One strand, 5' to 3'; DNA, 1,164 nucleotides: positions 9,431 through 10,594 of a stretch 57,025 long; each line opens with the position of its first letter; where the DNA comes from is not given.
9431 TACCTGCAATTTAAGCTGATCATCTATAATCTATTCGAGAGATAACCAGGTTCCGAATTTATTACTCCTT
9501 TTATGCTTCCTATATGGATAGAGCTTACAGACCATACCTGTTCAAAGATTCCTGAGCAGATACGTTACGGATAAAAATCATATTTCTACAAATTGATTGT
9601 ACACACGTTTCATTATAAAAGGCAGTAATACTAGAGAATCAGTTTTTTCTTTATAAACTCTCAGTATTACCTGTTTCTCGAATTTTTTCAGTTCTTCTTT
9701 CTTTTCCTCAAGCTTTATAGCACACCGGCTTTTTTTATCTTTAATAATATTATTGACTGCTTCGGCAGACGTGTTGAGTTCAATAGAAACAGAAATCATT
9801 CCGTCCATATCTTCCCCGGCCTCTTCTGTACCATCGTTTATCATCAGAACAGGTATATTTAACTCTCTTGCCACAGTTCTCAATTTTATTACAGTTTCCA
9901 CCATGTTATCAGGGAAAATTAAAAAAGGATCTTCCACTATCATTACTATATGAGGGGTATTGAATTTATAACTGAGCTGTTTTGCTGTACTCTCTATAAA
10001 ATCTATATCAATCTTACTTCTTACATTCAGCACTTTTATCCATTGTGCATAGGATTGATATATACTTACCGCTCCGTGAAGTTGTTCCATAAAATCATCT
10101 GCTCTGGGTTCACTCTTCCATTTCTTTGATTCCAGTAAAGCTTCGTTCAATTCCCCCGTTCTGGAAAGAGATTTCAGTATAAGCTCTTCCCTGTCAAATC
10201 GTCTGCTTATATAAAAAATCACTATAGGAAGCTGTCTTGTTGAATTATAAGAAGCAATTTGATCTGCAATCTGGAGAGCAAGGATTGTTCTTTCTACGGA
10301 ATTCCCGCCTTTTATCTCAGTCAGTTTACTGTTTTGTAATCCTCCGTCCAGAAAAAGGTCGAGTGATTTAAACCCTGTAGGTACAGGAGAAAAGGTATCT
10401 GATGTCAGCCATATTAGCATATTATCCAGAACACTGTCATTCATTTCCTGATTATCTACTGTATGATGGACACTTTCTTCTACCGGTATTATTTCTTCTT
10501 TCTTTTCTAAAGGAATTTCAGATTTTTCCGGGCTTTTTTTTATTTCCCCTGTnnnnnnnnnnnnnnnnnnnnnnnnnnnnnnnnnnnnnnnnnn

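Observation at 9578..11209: Primase-polymerase-like / RecA-like fusion in which both predicted active sites look inactivated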

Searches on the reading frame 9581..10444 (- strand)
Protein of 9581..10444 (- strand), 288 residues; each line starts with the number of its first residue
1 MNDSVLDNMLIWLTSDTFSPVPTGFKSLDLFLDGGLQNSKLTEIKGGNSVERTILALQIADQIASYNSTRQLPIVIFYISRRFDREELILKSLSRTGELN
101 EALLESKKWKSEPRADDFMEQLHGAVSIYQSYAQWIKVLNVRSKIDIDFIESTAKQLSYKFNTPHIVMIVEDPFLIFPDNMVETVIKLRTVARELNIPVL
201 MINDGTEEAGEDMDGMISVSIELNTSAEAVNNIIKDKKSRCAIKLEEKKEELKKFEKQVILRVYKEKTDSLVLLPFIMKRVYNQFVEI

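Call 61: search_solved_structures(query=window:9581-10444:-, max_evalue=0.01, show_alignments=3)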
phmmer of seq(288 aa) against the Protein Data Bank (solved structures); distinct sequences matched with E-value up to 0.01: 5.
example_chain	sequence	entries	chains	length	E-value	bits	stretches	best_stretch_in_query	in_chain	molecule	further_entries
3cmu_A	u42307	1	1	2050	5e-08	35.6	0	20-60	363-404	Protein recA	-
3cmt_A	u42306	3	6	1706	5.8e-07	32.1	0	20-60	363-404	Protein recA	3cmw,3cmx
3cmv_A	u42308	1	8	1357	1e-05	28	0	20-60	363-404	Protein recA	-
2r6a_A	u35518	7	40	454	9e-05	24.9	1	17-152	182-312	Replicative helicase | Replicative DNA helicase DnaB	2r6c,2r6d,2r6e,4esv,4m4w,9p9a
2vye_A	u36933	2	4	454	9.5e-05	24.8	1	17-146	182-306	REPLICATIVE DNA HELICASE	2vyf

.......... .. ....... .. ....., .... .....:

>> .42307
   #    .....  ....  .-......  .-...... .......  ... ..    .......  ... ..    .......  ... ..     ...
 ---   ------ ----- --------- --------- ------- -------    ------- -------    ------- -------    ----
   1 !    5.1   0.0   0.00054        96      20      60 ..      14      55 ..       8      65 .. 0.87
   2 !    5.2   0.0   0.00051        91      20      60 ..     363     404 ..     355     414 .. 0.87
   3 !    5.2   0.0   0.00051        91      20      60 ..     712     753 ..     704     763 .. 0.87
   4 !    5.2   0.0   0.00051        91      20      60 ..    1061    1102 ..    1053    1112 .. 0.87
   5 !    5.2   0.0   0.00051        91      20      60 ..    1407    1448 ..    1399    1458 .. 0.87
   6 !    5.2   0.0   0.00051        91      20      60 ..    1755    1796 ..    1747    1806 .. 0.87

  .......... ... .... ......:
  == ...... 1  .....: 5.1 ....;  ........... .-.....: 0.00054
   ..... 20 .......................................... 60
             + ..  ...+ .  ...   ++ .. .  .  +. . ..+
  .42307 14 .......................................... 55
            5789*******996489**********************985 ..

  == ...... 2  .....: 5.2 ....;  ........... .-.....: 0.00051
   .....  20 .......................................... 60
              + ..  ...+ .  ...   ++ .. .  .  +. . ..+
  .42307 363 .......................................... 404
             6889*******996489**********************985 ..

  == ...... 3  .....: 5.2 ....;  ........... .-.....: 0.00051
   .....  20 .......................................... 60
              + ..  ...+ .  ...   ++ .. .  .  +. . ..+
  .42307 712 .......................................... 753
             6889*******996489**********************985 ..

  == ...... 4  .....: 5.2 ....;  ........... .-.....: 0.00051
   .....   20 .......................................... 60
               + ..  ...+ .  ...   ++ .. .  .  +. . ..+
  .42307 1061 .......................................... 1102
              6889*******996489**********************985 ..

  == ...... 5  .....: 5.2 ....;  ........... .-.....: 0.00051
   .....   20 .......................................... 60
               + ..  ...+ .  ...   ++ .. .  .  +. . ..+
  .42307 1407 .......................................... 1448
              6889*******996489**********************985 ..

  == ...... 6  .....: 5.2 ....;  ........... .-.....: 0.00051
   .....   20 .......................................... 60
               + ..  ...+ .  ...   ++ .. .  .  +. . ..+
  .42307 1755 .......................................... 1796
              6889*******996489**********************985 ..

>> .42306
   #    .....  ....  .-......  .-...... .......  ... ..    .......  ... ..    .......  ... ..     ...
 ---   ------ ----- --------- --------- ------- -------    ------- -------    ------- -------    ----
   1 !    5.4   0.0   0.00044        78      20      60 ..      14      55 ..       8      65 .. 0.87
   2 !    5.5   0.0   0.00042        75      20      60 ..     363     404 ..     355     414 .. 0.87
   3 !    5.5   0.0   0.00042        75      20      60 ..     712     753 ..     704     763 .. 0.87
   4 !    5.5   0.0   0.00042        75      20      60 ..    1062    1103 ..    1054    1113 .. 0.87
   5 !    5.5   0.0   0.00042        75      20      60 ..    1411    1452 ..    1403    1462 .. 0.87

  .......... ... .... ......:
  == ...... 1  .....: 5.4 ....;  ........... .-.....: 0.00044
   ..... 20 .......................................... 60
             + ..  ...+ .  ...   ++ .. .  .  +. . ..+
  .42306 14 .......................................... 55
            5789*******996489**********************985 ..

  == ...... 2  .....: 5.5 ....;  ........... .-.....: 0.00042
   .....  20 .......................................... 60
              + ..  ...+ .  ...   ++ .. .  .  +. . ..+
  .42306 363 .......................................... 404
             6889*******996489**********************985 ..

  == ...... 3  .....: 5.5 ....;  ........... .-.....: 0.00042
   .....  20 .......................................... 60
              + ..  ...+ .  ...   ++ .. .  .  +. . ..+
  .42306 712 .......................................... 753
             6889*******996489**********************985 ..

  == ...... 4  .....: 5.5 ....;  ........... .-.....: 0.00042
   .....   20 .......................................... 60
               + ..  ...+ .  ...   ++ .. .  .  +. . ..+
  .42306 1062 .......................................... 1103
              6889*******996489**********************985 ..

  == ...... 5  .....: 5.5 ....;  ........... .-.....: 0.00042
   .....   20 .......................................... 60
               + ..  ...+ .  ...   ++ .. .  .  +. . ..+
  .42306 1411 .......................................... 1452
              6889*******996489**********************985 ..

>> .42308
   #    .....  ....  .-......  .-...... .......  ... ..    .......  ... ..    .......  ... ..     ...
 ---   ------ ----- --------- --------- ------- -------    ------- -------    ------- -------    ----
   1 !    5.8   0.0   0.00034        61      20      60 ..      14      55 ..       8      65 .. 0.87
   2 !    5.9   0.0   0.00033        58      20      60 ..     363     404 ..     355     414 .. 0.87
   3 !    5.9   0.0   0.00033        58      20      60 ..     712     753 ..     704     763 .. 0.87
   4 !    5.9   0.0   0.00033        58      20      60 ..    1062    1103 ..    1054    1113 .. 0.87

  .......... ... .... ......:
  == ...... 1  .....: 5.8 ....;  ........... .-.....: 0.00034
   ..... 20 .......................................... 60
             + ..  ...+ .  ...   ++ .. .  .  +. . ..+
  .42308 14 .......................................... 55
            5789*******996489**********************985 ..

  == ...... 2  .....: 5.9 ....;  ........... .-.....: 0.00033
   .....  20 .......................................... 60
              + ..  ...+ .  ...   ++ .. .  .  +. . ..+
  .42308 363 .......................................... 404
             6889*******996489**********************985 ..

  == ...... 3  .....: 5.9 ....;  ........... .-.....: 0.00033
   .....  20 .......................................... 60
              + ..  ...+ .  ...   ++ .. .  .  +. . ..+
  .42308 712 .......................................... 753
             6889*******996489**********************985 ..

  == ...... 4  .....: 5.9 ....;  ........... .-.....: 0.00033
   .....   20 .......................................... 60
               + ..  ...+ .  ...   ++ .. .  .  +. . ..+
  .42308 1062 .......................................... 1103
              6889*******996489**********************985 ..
